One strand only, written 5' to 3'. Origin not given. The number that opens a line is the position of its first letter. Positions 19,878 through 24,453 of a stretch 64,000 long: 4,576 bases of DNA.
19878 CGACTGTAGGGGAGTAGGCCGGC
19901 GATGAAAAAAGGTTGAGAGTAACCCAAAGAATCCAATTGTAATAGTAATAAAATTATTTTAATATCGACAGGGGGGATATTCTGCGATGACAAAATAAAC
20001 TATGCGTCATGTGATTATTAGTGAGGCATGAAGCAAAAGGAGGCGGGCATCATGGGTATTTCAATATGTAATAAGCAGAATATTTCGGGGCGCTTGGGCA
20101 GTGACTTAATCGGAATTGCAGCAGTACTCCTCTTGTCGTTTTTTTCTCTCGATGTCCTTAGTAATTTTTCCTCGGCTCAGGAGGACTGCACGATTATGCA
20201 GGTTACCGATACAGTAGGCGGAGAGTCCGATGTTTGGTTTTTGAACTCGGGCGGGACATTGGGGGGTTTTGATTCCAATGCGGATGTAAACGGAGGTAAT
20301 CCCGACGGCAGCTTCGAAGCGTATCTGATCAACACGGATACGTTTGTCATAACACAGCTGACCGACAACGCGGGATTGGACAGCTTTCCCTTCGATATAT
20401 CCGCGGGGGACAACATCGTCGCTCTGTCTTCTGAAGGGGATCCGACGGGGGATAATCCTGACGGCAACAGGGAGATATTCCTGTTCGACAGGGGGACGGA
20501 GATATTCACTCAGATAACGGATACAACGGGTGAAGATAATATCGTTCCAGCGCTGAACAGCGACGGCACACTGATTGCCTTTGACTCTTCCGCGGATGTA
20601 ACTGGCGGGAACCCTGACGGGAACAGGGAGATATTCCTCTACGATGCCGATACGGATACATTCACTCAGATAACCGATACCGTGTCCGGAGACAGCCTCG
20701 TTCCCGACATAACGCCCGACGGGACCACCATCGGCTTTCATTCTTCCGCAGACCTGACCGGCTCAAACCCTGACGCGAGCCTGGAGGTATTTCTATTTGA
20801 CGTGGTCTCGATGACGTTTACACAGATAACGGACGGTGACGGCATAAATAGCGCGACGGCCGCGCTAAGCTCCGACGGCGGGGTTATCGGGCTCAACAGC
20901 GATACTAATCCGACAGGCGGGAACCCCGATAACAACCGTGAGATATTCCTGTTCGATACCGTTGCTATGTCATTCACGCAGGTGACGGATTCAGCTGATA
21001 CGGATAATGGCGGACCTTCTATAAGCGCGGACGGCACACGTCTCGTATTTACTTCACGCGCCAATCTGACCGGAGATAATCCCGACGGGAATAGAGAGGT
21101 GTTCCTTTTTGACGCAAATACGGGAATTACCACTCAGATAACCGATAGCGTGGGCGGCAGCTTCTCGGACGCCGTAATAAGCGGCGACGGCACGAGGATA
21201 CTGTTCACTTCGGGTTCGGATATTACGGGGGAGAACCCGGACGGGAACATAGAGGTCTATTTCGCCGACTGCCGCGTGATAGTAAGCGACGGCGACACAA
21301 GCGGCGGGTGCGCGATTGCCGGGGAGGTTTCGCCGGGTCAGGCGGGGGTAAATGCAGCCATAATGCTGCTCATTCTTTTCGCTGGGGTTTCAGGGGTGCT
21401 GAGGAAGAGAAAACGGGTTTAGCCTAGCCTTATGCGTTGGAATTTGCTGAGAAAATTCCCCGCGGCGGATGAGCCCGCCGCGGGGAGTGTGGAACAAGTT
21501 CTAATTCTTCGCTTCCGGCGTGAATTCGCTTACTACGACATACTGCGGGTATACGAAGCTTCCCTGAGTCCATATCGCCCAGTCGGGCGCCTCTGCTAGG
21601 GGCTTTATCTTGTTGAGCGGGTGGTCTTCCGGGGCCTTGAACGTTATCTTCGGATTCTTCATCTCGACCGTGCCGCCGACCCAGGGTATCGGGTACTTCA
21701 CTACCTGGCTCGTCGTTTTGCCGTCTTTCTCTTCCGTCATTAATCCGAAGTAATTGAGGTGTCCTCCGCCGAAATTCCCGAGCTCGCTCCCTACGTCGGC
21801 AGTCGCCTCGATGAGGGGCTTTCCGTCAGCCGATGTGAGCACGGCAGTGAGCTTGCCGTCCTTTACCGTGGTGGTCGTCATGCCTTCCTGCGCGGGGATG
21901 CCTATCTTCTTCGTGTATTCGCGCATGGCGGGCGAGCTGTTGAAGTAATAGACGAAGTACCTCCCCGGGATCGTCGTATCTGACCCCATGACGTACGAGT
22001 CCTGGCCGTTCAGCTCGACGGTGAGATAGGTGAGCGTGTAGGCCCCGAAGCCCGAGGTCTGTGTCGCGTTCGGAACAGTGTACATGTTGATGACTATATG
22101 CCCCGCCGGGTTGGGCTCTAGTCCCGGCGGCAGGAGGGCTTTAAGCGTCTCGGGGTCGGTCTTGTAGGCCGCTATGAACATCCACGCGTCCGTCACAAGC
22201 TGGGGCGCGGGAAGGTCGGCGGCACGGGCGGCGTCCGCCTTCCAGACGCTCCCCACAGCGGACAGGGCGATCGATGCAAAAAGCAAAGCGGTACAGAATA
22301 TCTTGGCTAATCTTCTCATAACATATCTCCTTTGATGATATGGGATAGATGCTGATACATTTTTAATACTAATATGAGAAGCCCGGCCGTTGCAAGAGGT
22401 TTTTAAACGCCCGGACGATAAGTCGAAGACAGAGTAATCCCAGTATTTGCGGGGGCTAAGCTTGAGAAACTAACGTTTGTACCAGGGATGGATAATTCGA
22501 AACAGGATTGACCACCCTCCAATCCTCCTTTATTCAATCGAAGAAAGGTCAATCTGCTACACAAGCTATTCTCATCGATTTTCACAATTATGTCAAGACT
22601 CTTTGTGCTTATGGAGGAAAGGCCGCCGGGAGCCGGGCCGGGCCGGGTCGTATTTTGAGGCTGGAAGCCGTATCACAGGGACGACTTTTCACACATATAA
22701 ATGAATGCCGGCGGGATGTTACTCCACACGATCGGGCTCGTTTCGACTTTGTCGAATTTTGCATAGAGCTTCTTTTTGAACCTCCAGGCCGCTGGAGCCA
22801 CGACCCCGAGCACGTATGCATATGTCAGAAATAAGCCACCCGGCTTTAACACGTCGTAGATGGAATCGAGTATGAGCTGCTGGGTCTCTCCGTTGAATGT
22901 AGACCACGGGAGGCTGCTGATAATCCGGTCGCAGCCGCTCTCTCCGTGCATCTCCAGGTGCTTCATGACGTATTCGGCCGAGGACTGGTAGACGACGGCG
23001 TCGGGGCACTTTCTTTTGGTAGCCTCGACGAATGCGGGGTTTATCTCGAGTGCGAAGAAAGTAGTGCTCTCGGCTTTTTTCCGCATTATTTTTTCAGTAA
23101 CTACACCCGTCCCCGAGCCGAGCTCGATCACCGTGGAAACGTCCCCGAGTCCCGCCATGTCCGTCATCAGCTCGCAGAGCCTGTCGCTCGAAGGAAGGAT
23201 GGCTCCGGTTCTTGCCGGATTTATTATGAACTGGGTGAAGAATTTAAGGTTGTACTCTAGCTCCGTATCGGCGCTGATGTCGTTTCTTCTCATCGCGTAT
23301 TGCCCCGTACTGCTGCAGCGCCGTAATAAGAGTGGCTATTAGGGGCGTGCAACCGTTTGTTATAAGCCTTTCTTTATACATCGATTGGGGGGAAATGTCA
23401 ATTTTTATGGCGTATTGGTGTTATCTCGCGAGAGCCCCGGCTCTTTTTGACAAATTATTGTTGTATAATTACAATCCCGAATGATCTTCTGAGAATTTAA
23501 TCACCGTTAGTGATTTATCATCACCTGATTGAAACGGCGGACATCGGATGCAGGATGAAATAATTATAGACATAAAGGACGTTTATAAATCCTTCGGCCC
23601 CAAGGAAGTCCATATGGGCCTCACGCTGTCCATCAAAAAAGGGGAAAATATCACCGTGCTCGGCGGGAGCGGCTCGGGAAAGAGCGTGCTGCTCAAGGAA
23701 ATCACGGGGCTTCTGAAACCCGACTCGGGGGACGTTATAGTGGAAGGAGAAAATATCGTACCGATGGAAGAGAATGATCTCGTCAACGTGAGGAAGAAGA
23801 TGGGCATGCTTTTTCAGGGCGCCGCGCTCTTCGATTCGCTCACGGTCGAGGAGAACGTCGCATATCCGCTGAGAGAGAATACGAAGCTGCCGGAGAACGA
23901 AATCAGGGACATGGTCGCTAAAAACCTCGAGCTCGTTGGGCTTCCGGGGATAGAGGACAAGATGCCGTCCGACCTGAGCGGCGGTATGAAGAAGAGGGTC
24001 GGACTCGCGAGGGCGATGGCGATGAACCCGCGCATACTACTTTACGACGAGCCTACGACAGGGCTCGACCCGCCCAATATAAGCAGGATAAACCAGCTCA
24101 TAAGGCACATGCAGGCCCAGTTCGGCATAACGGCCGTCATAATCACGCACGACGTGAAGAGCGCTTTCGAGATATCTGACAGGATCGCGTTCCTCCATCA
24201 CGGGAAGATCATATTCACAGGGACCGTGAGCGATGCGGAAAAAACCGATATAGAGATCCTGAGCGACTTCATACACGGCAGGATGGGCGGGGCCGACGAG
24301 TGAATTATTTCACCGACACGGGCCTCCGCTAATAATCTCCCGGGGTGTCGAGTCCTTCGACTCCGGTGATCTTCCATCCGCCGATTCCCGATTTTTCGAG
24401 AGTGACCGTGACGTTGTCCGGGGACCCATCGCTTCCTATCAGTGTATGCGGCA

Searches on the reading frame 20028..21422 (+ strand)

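Call 52: search_protein_families(library=pfam, proteins=[window:20028-21422:+], max_evalue=0.001)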
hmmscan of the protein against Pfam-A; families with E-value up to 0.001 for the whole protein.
window:20028-21422:+ (464 aa): 1 family
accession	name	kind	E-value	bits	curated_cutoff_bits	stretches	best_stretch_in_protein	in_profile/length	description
PF07676.18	PD40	-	1.9e-08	34.5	20.9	1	326-346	10-30/38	WD40-like Beta Propeller Repeat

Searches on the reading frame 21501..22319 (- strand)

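Call 85: search_protein_families(library=pfam, proteins=[window:21501-22319:-], max_evalue=0.01)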
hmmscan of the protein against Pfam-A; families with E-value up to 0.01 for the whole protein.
window:21501-22319:- (272 aa): 1 family
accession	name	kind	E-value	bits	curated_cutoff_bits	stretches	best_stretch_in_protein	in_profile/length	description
PF06314.16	ADC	-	3.3e-10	40.3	29.8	1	41-240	19-213/238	Acetoacetate decarboxylase (ADC)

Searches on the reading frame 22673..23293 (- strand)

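Call 85: search_protein_families(library=pfam, proteins=[window:22673-23293:-], max_evalue=0.01)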
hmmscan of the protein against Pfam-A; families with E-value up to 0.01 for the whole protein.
window:22673-23293:- (206 aa): 8 families
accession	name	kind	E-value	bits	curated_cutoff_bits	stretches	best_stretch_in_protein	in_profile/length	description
PF13649.12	Methyltransf_25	-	3.3e-08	34.5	27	1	55-153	1-97/97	Methyltransferase domain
PF08241.18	Methyltransf_11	-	3.6e-07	31.2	21.2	1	57-156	2-94/95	Methyltransferase domain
PF08242.18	Methyltransf_12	-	7.2e-06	27.1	30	1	56-155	1-98/98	Methyltransferase domain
PF13847.12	Methyltransf_31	-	1.1e-05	25.6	27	1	53-161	5-113/145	Methyltransferase domain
PF01209.24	Ubie_methyltran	-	0.0001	22.2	20.1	1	47-157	43-151/233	ubiE/COQ5 methyltransferase family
PF13489.12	Methyltransf_23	-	0.0019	18.4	27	1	38-156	8-115/164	Methyltransferase domain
PF00398.26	RrnaAD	-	0.0029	17.2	24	1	51-95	30-71/263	Ribosomal RNA adenine dimethylase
PF05175.20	MTS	-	0.003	17.6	23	1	53-183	33-157/170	Methyltransferase small domain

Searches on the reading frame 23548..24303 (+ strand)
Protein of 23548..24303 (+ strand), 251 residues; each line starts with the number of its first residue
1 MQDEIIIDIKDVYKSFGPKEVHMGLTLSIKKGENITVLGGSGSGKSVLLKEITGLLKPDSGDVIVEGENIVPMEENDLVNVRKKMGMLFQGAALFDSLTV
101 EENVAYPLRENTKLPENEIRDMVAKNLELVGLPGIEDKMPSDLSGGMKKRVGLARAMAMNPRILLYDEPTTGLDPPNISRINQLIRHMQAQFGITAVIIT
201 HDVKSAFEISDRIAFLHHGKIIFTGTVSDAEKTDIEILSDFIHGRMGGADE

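Call 85: search_protein_families(library=pfam, proteins=[window:23548-24303:+], max_evalue=0.01)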
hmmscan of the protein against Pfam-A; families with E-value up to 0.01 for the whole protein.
window:23548-24303:+ (251 aa): 6 families
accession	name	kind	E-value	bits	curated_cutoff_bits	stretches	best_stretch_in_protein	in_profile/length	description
PF00005.33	ABC_tran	-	1.8e-33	116.5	25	1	24-171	3-137/137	ABC transporter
PF13304.12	AAA_21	-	3e-05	24.7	27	1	141-202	236-299/304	AAA domain, putative AbiEii toxin, Type IV TA system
PF02463.25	SMC_N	-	0.0008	19.3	40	0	119-197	113-197/220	RecF/RecN/SMC N terminal domain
PF01078.27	Mg_chelatase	-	0.0029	17.5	20.3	1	16-74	6-64/207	Magnesium chelatase, subunit ChlI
PF00437.27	T2SSE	-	0.0031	16.7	24.9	1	34-90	144-201/370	Type II/IV secretion system protein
PF13555.12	AAA_29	-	0.0046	17.1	27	1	27-60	17-50/61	P-loop containing region of AAA domain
